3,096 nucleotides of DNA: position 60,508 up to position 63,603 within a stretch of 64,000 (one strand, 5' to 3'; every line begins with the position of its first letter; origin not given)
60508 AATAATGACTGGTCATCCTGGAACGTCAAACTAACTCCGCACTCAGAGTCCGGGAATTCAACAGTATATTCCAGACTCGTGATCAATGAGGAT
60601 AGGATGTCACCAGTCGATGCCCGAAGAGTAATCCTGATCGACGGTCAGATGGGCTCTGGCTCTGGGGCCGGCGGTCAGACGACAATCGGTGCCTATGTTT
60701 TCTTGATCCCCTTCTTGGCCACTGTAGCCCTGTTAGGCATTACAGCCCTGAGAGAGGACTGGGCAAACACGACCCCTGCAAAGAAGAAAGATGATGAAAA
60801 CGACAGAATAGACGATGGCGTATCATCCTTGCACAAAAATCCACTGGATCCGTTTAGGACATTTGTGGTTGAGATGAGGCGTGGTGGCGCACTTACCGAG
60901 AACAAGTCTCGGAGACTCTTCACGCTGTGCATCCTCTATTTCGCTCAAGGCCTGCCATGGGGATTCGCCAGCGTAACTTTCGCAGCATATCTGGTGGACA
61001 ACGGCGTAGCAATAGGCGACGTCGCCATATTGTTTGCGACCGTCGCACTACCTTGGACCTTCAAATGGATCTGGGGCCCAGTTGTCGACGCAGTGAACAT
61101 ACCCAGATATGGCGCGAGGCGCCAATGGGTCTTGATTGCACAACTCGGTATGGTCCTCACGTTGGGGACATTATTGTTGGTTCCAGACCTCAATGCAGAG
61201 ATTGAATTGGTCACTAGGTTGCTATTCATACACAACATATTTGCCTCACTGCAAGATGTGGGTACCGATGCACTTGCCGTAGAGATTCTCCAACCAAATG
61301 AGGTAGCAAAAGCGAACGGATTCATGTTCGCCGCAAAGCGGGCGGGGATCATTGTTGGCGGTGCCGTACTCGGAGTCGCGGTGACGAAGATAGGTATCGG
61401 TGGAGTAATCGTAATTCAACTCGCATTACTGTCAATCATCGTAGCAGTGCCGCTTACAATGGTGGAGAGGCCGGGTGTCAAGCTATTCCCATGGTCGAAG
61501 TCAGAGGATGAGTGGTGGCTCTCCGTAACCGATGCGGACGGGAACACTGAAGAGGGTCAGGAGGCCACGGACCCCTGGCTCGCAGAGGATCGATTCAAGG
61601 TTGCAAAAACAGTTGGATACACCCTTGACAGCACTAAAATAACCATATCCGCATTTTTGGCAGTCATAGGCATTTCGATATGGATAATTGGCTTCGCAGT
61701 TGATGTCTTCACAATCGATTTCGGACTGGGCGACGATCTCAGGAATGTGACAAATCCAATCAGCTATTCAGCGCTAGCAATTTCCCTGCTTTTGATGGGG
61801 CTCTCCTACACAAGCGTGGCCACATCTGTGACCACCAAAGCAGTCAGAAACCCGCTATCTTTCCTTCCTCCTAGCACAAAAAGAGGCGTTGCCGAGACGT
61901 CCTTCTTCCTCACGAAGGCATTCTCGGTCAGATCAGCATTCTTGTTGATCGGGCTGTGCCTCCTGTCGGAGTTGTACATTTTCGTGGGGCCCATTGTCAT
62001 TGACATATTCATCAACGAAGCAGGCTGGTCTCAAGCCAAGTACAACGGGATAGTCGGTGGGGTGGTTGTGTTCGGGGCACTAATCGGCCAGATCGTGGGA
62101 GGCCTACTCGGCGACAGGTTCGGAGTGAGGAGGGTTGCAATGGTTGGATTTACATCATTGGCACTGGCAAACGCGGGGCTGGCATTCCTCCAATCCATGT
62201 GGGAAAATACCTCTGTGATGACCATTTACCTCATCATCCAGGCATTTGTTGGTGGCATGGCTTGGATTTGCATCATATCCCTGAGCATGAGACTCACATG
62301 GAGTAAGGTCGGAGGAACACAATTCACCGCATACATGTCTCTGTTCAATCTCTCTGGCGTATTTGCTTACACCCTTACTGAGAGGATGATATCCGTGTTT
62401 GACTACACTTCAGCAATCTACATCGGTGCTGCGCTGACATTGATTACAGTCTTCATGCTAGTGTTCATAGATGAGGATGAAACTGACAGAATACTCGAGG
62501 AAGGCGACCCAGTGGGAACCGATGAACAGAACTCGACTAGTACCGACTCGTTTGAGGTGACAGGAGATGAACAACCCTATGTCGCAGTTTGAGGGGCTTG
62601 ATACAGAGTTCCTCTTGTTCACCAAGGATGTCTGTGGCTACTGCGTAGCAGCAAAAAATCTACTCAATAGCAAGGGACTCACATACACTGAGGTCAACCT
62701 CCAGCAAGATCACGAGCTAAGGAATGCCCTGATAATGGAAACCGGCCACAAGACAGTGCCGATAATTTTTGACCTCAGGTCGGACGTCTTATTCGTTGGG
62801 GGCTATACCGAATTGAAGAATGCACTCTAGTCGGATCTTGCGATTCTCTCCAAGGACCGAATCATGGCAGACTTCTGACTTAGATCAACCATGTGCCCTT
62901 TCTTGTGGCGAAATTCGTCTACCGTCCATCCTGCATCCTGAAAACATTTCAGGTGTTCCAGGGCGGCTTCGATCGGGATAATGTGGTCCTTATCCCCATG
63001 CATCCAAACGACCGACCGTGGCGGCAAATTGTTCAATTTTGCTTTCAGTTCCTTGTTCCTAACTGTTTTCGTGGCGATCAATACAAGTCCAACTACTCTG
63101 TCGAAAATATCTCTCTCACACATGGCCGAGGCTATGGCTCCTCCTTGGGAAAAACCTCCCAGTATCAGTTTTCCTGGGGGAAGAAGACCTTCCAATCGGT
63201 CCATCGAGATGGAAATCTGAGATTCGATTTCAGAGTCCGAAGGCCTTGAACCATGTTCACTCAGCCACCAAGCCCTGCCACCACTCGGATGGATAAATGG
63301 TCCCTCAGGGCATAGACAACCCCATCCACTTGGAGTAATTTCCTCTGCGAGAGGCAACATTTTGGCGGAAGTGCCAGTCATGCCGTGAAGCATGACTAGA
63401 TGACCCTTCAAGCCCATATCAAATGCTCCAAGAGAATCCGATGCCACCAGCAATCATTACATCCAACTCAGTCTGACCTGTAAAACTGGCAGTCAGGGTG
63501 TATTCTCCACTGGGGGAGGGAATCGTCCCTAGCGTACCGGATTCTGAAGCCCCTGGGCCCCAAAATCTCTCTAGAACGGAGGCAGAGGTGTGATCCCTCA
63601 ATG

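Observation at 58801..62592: Extracellular subtilase covalently fused to an AmpG/PAT-family MFS permease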

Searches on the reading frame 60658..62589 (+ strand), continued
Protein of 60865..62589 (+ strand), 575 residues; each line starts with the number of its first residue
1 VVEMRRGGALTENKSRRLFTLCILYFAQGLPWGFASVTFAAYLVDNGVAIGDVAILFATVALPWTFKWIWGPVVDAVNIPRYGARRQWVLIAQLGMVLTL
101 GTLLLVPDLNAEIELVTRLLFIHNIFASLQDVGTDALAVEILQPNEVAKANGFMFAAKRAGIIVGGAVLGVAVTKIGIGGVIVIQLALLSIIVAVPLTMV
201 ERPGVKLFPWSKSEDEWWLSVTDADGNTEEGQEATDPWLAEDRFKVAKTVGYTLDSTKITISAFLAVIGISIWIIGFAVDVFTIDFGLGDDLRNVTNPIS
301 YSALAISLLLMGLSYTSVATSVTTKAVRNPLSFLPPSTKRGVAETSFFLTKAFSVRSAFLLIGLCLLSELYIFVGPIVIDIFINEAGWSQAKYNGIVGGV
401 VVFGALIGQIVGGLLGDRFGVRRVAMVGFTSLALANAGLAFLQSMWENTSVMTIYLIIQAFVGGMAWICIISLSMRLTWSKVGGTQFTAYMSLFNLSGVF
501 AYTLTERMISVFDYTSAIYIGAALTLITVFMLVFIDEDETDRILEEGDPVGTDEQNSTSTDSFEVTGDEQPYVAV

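Call 53: search_solved_structures(query=A4, max_evalue=0.01, show_alignments=5)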
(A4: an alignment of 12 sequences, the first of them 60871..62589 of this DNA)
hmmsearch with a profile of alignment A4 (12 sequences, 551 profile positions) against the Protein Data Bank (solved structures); distinct sequences matched with E-value up to 0.01: 7.
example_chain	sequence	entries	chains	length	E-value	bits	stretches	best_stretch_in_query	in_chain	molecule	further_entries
9j9z_A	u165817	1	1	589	2.8e-15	59.6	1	18-230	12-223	Muropeptide transporter,Soluble cytochrome b562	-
8zbb_A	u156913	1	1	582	5e-15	58.8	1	19-230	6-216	Muropeptide transporter,Soluble cytochrome b562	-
9c3f_A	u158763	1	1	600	1.1e-13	54.3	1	14-195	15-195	Anhydromuropeptide permease,Soluble cytochrome b562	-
8zgz_A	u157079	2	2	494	5.2e-13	52.1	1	18-196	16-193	Protein AmpG | Muropeptide transporter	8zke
9m0s_A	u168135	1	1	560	2.5e-11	46.6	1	15-152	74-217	Acetyl-coenzyme A transporter 1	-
9mun_A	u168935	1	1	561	2.5e-11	46.6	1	15-152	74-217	Acetyl-coenzyme A transporter 1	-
9pvm_A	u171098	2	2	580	3.4e-11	46.1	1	15-151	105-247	Acetyl-coenzyme A transporter 1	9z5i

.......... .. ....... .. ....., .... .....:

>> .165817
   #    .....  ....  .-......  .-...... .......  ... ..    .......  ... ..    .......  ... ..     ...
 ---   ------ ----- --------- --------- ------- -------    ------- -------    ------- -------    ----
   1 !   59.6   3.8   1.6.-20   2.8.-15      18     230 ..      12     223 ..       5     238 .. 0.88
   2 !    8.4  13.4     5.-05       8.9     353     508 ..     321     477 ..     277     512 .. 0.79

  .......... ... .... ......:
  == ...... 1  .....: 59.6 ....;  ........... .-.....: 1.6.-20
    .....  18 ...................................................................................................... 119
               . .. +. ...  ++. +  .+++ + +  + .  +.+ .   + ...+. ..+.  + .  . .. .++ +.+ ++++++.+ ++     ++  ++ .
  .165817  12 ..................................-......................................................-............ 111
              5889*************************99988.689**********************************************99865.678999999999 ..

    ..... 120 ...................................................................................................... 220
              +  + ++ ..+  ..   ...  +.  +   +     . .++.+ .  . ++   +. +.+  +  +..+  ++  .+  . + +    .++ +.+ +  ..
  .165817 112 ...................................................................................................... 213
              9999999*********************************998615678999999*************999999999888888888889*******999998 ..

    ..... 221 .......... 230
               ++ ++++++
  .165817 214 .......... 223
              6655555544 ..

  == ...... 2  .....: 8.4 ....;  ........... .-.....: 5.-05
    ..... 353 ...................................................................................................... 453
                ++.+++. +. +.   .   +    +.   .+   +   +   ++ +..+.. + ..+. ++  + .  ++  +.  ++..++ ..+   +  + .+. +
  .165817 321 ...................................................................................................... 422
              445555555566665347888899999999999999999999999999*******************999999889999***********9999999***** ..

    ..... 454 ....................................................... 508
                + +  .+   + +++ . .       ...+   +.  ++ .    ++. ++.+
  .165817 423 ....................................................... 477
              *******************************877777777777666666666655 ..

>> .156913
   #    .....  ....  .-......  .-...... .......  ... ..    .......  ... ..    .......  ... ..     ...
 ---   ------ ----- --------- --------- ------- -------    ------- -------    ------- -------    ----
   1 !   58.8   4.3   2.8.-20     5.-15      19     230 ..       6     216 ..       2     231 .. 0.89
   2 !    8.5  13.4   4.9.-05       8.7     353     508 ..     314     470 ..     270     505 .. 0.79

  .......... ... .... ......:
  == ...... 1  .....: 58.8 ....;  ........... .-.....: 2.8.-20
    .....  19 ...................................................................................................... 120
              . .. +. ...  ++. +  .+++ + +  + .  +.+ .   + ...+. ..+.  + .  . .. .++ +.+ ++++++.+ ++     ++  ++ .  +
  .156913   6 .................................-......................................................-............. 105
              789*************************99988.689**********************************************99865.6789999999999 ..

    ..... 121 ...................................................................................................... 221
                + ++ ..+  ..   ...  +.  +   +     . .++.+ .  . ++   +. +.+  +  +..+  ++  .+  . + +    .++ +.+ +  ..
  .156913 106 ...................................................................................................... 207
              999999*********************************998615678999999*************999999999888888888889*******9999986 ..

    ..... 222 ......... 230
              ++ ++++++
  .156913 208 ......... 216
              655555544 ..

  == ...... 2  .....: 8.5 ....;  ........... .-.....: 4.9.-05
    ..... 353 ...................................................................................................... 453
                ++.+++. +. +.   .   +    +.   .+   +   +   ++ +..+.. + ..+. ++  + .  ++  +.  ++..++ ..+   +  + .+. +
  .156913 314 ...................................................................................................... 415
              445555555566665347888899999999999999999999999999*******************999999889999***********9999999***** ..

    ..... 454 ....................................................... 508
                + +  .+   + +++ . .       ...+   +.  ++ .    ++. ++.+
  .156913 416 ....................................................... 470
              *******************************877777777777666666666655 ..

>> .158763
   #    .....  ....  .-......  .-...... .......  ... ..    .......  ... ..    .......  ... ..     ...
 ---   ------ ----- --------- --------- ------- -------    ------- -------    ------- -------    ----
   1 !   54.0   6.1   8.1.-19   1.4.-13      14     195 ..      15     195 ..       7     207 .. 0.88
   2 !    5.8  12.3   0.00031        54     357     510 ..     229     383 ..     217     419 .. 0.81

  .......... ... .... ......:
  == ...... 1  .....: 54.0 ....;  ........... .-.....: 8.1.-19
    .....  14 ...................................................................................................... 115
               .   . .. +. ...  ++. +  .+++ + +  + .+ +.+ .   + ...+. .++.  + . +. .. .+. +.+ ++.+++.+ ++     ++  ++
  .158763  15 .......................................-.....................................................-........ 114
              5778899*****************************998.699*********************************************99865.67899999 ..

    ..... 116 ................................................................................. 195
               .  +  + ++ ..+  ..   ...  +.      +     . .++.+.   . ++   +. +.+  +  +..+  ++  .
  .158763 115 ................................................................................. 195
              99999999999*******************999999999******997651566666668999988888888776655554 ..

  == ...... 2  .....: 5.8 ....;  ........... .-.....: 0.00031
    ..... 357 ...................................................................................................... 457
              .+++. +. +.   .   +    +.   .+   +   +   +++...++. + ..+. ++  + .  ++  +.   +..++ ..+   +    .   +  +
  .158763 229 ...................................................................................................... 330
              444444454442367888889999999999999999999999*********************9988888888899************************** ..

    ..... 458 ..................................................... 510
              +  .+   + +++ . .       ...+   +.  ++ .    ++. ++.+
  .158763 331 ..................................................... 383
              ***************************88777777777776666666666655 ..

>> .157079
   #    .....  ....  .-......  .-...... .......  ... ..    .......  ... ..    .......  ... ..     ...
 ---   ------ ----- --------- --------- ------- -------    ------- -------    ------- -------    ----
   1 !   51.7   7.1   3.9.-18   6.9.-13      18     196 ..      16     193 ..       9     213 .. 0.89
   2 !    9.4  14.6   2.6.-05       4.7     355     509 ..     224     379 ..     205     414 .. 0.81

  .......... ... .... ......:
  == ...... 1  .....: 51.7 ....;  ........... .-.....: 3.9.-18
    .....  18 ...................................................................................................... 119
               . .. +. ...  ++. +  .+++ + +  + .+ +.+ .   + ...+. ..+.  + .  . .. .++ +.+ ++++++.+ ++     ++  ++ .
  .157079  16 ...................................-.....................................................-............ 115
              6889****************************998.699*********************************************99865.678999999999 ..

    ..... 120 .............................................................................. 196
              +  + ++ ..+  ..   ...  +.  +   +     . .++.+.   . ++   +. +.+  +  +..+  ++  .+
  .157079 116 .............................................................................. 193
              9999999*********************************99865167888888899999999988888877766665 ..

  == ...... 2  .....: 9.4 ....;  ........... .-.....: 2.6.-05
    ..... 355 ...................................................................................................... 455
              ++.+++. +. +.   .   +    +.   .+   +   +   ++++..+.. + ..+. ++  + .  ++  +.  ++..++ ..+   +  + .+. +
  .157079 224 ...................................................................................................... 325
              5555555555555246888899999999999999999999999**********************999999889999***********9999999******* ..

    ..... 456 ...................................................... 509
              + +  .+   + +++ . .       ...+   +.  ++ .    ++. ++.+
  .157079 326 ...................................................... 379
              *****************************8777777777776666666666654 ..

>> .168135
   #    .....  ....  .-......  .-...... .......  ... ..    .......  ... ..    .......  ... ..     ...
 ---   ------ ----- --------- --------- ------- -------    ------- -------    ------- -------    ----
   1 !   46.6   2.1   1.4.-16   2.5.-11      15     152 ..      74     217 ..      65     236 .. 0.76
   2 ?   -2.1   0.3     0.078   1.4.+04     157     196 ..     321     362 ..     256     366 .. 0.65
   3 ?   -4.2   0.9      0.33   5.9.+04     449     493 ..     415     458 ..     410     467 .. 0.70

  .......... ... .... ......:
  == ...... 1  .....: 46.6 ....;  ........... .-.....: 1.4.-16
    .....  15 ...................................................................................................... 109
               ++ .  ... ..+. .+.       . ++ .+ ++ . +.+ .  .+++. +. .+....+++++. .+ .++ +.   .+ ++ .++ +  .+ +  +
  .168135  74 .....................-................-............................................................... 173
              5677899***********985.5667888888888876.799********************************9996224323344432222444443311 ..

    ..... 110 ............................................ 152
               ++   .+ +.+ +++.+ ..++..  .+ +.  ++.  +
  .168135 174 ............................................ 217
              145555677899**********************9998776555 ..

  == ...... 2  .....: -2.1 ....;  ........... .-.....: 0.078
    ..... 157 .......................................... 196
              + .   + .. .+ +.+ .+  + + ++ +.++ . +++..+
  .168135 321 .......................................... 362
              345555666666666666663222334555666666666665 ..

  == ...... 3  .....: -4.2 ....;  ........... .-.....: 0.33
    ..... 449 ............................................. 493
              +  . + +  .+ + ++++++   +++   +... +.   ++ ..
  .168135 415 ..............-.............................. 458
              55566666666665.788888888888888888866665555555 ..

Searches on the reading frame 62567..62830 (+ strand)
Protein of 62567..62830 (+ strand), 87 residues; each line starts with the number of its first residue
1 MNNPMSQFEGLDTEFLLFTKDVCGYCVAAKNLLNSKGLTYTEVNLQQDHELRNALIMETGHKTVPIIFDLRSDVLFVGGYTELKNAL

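Call 17: search_protein_families(library=pfam, proteins=[window:62567-62830:+], max_evalue=0.001)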
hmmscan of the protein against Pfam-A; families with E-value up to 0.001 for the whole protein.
window:62567-62830:+ (87 aa): 1 family
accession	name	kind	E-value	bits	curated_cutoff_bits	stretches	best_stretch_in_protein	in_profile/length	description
PF00462.30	Glutaredoxin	-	8.7e-16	58.3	22.9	1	16-68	2-54/60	Glutaredoxin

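Call 86: search_protein_families(library=ncbifam, proteins=[window:62567-62827:+], max_evalue=0.001)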
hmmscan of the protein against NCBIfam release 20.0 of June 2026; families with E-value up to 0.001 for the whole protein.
window:62567-62827:+ (87 aa): 16 families
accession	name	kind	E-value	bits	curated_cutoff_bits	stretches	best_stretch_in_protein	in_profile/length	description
TIGR02181.1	GRX_bact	equivalog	5.4e-15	55.4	90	1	17-84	3-68/80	glutaredoxin 3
NF007923.0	PRK10638.1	equivalog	1.7e-13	50.4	129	1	17-82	6-68/83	glutaredoxin 3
NF041212.1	Uxx_star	subfamily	1.7e-11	44.2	66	1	17-69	3-56/70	Uxx-star family glutaredoxin-like (seleno)protein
TIGR02196.1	GlrX_YruB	hypoth_equivalog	1.8e-11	44.4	88.55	1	17-68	4-55/74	glutaredoxin-like protein, YruB-family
TIGR02190.1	GlrX-dom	hypoth_equivalog_domain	2.1e-10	40.4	99.3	1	16-85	11-76/79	glutaredoxin-family domain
TIGR02180.1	GRX_euk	equivalog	3.6e-09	36.7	87.25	1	17-84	3-72/84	glutaredoxin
TIGR02194.1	GlrX_NrdH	subfamily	2e-08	34.3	85.75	1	17-69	3-54/72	glutaredoxin-like protein NrdH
NF047338.1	gluta_UXX_star_3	exception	9.5e-08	32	97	1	16-69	2-56/70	UXX-star (seleno)protein family 3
TIGR02200.1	GlrX_actino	hypoth_equivalog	1.1e-07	32.2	89.5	1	17-67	4-55/77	mycoredoxin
NF045501.1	HUGP_GUXX-star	exception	2.2e-07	30.6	325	1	14-77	166-231/236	HUGP/GUXX-star fusion selenoprotein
NF041114.2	gluta_UXX_star_1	equivalog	1.2e-05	25.4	72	1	16-69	2-56/70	UXX-star selenoprotein family 1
NF041211.1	gluta_UXX_star_2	equivalog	1.3e-05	25.1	100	1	16-68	2-55/71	UXX-star (seleno)protein family 2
NF007657.0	PRK10329.1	equivalog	0.00018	21.5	131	1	16-68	4-55/81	glutaredoxin-like protein NrdH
TIGR00365.1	TIGR00365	equivalog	0.0004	20.4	117.1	1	22-79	26-80/99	Grx4 family monothiol glutaredoxin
TIGR02189.1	GlrX-like_plant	paralog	0.00056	19.8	93.8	1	15-68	10-66/99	glutaredoxin-like family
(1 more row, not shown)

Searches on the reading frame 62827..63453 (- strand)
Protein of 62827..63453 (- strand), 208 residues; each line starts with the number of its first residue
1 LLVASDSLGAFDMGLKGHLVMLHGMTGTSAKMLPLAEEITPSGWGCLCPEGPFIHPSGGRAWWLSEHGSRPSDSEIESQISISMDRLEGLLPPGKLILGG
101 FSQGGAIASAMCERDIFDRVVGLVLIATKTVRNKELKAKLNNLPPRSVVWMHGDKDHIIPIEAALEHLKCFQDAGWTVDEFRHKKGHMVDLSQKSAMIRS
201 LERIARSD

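Call 17: search_protein_families(library=pfam, proteins=[window:62827-63453:-], max_evalue=0.001)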
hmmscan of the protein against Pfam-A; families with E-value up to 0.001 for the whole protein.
window:62827-63453:- (208 aa): 5 families
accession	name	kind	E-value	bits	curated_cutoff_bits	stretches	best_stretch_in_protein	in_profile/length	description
PF00561.26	Abhydrolase_1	-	1.5e-10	41.6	25.8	1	18-128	2-102/245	alpha/beta hydrolase fold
PF02230.22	Abhydrolase_2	-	6.8e-09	36.3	23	1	19-182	17-192/217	Phospholipase/Carboxylesterase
PF03959.19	FSH1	-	2e-05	24.8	21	1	59-189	69-201/211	Serine hydrolase (FSH1)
PF12146.15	Hydrolase_4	-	2.8e-05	24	27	0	16-131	4-112/239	Serine aminopeptidase, S33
PF12697.13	Abhydrolase_6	-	0.00051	21.2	26.3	0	19-141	1-94/217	Alpha/beta hydrolase family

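Call 86: search_protein_families(library=ncbifam, proteins=[window:62830-63453:-], max_evalue=0.001)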
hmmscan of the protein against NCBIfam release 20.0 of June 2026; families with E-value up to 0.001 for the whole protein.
window:62830-63453:- (208 aa): 3 families
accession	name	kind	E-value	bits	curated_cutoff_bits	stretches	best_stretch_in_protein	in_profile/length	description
TIGR03695.1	menH_SHCHC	equivalog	7.5e-05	22.3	208.55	1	18-128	4-104/252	2-succinyl-6-hydroxy-2,4-cyclohexadiene-1-carboxylate synthase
NF047577.1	quino_deg_MhqD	equivalog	0.00027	20.7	325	0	95-182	94-177/195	methylhydroquinone degradation carboxylesterase MhqD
NF011457.0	PRK14875.1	equivalog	0.00074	18.6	307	0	133-205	304-369/372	acetoin dehydrogenase dihydrolipoyllysine-residue acetyltransferase subunit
